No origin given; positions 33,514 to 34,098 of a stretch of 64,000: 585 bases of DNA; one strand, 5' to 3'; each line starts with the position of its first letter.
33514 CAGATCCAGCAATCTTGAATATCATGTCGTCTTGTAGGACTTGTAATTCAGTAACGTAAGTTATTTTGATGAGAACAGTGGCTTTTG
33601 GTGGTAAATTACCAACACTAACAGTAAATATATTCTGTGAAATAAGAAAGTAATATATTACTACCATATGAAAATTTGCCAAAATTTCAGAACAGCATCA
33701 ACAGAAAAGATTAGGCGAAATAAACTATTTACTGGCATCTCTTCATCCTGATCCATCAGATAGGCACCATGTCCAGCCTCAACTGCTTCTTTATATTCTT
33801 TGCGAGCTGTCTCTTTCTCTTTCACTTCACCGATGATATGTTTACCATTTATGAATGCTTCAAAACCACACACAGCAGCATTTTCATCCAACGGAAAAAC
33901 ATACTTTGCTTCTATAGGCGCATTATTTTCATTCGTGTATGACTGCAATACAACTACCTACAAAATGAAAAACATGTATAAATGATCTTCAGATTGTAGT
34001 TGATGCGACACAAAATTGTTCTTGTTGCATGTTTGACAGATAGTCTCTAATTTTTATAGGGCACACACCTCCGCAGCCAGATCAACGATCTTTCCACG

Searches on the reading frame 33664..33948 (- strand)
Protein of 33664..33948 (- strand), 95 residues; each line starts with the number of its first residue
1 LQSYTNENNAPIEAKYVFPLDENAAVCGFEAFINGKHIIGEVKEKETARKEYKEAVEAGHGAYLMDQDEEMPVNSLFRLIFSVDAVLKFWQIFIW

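Call 10: search_protein_families(library=pfam, proteins=[window:33664-33948:-], max_evalue=0.01)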
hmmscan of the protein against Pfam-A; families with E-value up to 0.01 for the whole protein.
seq(95 aa): 2 families
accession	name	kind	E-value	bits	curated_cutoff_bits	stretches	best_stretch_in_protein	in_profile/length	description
PF08487.16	VIT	-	9.6e-25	87.3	26.5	1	2-70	21-88/111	Vault protein inter-alpha-trypsin domain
PF13757.12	VIT_2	-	7.5e-10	39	23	1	2-46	34-78/78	Vault protein inter-alpha-trypsin domain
